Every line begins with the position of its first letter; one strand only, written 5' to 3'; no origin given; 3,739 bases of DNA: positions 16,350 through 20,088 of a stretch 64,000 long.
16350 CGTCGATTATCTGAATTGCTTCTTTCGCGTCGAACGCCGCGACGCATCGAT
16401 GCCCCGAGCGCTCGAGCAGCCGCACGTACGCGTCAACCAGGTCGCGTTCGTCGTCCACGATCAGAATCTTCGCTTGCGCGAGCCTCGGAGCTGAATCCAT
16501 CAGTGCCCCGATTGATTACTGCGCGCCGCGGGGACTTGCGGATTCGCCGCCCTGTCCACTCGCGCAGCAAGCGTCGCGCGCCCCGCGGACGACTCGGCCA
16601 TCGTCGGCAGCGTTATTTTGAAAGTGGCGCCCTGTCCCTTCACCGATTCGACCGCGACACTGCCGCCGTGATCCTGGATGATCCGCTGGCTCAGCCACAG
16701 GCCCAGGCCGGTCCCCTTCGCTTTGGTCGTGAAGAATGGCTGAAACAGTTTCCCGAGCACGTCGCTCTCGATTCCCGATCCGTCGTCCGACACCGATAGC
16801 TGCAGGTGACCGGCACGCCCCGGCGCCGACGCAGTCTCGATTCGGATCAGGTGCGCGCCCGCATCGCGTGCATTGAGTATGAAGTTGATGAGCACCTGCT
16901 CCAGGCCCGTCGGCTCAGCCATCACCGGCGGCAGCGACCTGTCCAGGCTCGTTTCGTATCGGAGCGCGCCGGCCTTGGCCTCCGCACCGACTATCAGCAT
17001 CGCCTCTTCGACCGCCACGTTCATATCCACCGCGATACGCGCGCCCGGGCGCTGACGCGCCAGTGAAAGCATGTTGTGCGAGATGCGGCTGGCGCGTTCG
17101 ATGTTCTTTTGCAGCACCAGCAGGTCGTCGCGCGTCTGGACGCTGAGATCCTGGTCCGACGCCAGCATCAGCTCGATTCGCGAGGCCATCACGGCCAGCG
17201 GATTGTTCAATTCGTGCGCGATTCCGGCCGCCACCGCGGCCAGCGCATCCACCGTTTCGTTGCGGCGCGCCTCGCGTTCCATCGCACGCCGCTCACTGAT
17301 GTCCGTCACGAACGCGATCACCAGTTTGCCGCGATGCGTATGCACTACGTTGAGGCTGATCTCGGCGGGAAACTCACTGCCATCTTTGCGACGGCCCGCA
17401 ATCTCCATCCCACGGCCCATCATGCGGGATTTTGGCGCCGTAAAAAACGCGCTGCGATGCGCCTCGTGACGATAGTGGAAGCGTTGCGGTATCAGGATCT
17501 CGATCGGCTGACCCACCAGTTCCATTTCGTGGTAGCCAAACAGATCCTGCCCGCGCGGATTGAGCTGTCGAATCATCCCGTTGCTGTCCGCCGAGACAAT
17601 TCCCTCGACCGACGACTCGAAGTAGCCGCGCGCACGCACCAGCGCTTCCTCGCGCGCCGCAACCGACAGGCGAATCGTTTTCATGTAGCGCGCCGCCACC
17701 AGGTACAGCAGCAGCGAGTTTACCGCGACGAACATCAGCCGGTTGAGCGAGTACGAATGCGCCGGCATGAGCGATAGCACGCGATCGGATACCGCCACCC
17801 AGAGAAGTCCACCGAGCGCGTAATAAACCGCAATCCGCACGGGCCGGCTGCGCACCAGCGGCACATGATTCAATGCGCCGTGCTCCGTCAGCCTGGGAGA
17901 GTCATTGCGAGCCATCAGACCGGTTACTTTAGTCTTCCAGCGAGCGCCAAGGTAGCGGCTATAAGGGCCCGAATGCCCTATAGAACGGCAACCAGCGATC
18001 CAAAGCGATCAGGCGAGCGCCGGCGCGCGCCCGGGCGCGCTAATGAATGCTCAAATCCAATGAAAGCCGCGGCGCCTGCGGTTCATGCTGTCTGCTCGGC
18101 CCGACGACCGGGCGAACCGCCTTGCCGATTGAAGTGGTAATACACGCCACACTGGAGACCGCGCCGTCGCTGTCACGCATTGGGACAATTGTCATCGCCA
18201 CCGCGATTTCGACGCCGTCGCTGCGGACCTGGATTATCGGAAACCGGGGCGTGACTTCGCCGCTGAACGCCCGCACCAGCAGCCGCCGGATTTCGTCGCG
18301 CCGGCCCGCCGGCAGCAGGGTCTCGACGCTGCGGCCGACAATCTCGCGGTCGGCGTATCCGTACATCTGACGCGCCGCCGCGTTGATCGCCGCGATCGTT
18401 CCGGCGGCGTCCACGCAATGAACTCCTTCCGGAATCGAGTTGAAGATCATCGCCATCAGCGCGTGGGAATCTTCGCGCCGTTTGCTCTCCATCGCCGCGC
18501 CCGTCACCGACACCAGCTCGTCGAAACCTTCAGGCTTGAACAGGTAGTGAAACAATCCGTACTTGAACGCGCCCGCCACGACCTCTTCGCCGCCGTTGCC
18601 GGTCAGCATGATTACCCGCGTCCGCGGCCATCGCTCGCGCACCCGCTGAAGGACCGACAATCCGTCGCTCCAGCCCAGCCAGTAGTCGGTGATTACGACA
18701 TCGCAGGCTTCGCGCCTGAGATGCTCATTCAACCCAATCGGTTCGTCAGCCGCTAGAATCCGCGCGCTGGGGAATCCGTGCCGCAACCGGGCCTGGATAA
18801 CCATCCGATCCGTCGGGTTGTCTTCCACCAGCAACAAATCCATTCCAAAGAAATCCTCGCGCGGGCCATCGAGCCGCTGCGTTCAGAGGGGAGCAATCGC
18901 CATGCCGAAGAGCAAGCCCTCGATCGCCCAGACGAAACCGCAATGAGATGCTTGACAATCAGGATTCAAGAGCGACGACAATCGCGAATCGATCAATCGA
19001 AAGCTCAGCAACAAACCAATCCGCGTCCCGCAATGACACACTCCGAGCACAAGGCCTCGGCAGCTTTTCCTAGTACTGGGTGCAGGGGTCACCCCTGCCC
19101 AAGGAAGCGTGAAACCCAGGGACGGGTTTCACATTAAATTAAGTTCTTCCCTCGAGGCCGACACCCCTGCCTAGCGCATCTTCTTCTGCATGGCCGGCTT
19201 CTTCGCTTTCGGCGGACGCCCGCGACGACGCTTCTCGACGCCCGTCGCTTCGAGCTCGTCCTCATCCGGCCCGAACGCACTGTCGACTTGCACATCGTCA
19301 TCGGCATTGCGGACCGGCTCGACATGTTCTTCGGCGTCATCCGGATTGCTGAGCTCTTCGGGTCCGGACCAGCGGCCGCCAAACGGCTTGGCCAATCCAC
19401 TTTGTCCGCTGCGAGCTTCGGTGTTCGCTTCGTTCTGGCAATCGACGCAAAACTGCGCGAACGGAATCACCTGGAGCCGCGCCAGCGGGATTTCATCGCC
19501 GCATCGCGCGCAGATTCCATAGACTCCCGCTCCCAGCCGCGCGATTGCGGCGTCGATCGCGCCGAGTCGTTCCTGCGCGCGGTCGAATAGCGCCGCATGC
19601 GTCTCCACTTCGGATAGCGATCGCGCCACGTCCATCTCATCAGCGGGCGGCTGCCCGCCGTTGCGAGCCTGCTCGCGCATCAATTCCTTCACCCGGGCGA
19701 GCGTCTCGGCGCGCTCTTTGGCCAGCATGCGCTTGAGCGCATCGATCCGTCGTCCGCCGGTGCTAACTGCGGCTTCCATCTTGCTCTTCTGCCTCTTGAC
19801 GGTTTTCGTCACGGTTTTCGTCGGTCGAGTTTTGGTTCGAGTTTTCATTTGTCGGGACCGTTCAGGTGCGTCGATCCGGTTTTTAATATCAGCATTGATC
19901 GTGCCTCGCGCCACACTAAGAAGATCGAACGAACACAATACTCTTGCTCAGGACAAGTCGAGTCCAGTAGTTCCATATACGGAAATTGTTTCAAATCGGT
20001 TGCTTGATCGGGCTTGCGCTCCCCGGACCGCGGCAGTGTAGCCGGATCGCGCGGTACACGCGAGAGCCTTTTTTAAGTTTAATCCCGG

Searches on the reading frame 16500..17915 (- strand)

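Call 50: search_protein_families(library=pfam, proteins=[window:16500-17915:-], max_evalue=0.00001)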
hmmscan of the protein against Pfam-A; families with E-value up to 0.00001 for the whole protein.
window:16500-17915:- (471 aa): 5 families
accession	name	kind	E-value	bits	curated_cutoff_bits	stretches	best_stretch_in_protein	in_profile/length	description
PF02518.31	HATPase_c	-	3.8e-23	82.5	26.4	1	335-438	3-109/111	Histidine kinase-, DNA gyrase B-, and HSP90-like ATPase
PF13426.13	PAS_9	-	2.6e-11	44.1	27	1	104-208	2-103/103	PAS domain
PF00989.32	PAS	-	2.6e-10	40.7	22.6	1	99-206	7-113/113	PAS fold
PF00512.31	HisKA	-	3e-10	40.4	26.9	1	227-290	4-65/66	His Kinase A (phospho-acceptor) domain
PF08448.16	PAS_4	-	3.4e-06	27.7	23.1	1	99-211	1-110/110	PAS fold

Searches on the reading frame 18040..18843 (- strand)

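Call 50: search_protein_families(library=pfam, proteins=[window:18040-18843:-], max_evalue=0.00001)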
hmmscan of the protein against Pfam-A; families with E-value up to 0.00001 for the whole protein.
window:18040-18843:- (267 aa): 5 families
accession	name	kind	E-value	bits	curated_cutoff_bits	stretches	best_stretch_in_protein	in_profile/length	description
PF08448.16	PAS_4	-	4.8e-18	65.8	23.1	1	134-241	1-107/110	PAS fold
PF00072.30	Response_reg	-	2.5e-17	63.5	30.2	1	4-112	2-108/111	Response regulator receiver domain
PF13426.13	PAS_9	-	1.1e-12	48.5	27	1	138-238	1-100/103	PAS domain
PF00989.32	PAS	-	2.3e-09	37.7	22.6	1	130-235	3-109/113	PAS fold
PF13188.13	PAS_8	-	3.7e-06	27.1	21.8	1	131-178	4-52/65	PAS domain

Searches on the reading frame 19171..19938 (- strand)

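Call 50: search_protein_families(library=pfam, proteins=[window:19171-19938:-], max_evalue=0.00001)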
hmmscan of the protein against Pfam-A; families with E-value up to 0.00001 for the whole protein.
window:19171-19938:- (255 aa): 1 family
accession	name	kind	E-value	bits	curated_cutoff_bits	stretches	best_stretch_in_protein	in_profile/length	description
PF01258.23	zf-dskA_traR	-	4.3e-14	52.6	24.9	1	139-171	2-34/36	Prokaryotic dksA/traR C4-type zinc finger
